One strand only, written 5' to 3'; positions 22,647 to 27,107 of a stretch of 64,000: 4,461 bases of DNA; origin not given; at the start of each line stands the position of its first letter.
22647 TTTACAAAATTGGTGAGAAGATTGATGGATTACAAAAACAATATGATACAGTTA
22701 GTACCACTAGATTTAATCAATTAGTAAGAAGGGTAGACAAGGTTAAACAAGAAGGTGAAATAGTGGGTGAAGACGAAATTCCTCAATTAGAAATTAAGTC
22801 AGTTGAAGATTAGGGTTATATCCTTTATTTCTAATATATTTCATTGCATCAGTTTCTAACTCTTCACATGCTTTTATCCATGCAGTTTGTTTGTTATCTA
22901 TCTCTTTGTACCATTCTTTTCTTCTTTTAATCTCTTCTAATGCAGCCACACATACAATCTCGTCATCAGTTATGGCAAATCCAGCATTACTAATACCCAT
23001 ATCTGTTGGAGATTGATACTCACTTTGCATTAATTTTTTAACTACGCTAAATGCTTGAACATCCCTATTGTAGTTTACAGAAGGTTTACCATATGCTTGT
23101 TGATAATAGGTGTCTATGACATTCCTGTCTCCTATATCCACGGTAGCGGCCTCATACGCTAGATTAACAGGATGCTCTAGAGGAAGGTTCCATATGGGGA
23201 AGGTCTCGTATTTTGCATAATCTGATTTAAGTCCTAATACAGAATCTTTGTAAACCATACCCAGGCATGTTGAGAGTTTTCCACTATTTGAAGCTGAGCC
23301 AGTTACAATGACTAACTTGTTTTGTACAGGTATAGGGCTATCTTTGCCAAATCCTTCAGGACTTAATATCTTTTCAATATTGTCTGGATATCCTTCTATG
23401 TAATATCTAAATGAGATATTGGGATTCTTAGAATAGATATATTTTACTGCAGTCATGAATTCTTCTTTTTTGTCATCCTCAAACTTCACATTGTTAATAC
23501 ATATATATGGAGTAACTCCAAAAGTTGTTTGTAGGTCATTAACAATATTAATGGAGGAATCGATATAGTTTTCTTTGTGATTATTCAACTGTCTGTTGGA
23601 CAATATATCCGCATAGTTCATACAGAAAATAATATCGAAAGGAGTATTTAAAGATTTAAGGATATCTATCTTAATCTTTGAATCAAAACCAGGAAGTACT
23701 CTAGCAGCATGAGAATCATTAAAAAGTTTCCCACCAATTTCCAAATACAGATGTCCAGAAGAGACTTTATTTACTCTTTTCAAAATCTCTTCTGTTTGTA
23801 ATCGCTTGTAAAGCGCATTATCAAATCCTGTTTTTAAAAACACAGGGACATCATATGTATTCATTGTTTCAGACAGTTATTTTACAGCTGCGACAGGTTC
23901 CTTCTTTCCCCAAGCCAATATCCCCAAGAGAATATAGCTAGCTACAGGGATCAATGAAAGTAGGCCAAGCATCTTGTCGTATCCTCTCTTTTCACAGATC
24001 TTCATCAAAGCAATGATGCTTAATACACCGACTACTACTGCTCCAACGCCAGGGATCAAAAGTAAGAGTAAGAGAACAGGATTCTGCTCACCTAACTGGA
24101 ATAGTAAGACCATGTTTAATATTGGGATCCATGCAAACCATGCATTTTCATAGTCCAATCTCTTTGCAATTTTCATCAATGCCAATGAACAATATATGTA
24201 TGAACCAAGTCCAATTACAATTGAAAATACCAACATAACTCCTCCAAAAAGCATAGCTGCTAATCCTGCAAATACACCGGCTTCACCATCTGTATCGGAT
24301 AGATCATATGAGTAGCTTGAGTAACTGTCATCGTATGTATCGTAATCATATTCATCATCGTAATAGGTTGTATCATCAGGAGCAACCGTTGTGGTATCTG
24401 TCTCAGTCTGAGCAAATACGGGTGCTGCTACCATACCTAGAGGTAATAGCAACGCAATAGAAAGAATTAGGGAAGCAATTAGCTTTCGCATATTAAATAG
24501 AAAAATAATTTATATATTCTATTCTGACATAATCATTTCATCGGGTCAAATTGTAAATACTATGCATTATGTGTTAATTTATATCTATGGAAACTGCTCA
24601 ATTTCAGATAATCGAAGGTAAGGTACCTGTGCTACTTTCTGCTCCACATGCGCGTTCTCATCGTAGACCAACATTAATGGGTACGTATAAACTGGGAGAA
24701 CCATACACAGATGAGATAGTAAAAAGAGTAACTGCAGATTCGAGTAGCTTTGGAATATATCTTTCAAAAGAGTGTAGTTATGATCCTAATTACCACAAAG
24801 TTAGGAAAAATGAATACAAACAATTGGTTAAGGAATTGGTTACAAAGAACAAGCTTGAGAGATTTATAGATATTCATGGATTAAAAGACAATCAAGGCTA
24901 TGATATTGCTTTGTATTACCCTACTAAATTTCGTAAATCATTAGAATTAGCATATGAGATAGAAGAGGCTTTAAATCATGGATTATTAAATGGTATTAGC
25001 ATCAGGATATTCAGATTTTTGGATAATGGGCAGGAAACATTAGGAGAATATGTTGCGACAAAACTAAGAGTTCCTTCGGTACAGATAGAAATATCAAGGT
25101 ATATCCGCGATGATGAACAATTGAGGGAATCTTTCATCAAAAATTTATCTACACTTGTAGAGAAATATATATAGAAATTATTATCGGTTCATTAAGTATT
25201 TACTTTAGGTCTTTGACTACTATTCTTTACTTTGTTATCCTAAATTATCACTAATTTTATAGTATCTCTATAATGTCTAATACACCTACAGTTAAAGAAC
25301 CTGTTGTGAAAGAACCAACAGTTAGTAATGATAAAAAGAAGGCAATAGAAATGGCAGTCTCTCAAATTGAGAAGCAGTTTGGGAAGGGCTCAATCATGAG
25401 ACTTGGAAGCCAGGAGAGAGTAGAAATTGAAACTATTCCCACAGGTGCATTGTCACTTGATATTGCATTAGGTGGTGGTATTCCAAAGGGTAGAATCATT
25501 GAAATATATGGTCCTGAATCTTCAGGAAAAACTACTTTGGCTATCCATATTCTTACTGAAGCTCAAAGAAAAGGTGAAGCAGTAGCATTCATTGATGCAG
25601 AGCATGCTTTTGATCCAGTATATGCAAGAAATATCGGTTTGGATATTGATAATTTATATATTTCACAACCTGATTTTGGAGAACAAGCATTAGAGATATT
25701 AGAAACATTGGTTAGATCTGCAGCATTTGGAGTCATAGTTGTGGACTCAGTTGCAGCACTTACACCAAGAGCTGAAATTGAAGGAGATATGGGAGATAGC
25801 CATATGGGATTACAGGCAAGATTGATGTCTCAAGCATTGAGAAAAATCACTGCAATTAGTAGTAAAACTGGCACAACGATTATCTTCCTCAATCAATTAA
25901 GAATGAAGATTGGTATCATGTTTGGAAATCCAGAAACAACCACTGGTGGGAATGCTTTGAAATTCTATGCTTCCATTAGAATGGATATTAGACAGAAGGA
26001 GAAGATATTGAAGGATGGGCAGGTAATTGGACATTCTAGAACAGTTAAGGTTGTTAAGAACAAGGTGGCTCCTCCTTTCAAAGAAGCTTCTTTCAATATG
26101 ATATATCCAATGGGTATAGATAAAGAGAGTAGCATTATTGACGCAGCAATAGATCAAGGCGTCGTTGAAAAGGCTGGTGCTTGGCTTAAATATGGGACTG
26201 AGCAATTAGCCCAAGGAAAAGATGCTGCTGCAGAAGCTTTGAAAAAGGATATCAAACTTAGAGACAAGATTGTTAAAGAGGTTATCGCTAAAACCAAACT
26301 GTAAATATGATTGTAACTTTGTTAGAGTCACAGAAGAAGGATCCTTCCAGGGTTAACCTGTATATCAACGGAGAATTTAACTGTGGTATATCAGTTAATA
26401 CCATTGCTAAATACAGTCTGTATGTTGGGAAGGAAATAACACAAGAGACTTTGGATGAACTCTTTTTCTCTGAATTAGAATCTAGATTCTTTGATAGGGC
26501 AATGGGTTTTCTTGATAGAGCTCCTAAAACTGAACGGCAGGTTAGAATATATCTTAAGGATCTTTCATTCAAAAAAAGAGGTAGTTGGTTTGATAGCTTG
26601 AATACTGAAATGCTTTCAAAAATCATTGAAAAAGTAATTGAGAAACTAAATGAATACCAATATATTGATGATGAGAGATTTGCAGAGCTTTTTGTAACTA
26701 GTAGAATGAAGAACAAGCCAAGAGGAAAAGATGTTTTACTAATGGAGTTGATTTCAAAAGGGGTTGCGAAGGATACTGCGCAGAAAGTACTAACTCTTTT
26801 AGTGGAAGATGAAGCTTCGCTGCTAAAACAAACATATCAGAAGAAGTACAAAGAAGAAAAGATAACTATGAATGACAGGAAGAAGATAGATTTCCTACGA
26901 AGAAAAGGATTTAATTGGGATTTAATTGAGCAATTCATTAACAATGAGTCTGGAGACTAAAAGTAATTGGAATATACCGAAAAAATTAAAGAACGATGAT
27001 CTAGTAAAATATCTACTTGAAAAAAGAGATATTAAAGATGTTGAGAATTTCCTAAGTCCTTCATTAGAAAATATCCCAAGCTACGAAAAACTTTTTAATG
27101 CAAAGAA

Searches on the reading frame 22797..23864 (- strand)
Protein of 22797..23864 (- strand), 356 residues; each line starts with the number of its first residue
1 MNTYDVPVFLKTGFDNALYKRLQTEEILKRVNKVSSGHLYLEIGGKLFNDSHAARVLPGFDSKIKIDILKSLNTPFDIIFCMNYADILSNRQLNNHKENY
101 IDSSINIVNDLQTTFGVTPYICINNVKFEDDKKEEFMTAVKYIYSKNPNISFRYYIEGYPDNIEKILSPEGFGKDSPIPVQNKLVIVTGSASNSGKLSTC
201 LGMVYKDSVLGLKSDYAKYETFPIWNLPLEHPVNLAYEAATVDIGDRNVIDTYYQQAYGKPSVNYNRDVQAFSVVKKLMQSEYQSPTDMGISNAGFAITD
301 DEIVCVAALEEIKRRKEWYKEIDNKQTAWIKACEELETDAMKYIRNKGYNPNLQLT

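Call 60: search_protein_families(library=pfam, proteins=[window:22797-23864:-], max_evalue=0.001)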
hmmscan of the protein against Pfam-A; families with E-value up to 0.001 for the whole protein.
window:22797-23864:- (356 aa): 1 family
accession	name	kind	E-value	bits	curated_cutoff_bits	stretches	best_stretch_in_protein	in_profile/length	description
PF08903.17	DUF1846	-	8.3e-96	321.1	27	1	13-327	2-314/333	Domain of unknown function DUF1846, N-terminal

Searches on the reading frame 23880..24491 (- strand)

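Call 60: search_protein_families(library=pfam, proteins=[window:23880-24491:-], max_evalue=0.001)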
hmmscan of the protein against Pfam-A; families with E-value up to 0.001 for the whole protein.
window:23880-24491:- (204 aa): 1 family
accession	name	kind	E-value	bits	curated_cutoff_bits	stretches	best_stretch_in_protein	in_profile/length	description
PF18936.5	DUF5684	-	1.7e-07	32.1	27.4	1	118-187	1-69/81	Family of unknown function (DUF5684)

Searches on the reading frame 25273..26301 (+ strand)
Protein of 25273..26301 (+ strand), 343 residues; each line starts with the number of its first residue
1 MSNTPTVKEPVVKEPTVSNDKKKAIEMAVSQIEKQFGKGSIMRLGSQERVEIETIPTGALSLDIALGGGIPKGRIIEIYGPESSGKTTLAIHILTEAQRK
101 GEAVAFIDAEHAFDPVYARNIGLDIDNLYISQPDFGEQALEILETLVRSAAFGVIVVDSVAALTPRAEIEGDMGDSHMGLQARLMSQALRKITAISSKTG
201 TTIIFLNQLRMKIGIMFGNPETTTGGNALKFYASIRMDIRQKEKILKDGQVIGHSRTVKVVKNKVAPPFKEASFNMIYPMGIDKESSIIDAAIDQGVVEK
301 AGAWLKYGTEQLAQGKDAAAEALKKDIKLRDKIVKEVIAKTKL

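Call 60: search_protein_families(library=pfam, proteins=[window:25273-26301:+], max_evalue=0.001)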
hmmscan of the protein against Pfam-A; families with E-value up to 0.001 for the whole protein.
window:25273-26301:+ (343 aa): 8 families
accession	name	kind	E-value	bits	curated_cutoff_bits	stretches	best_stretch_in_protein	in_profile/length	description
PF00154.27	RecA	-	2.1e-130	434.2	27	1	23-283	1-262/262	recA bacterial DNA recombination protein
PF21096.2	RecA_C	-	5e-15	55.8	27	1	287-341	2-56/57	RecA C-terminal domain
PF08423.17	Rad51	-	3.4e-13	49.9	22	1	49-275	2-235/244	Rad51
PF06745.19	ATPase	-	7.4e-11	42.3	26.6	1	55-127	1-76/231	KaiC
PF13479.12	AAA_24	-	3.2e-05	24.3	27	1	76-164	5-77/195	AAA domain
PF01637.24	ATPase_2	-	4.6e-05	23.8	33.2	1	74-112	21-59/225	ATPase domain predominantly from Archaea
PF13481.12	AAA_25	-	0.00018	21.6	27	0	67-166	27-158/195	AAA domain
PF13191.12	AAA_16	-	0.00081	20.4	32.6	0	73-208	24-140/167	AAA ATPase domain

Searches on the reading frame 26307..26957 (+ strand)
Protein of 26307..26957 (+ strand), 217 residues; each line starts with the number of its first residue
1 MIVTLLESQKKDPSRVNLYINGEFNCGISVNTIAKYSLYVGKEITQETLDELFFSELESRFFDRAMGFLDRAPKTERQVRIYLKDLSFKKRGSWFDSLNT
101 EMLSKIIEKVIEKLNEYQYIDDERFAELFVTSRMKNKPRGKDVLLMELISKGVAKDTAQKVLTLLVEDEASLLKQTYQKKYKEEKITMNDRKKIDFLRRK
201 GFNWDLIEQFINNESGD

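Call 60: search_protein_families(library=pfam, proteins=[window:26307-26957:+], max_evalue=0.001)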
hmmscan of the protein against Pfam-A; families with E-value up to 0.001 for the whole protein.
window:26307-26957:+ (217 aa): 3 families
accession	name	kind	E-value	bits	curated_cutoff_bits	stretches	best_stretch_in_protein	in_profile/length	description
PF02631.22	RecX_HTH2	-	4.7e-12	46.4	26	1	121-162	1-42/42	RecX, second three-helix domain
PF21982.2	RecX_HTH1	-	4.7e-07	30.1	26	0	62-85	2-25/40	RecX, first three-helix domain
PF21981.2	RecX_HTH3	-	0.00053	20.5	26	1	167-211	1-48/48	RecX, third three-helix domain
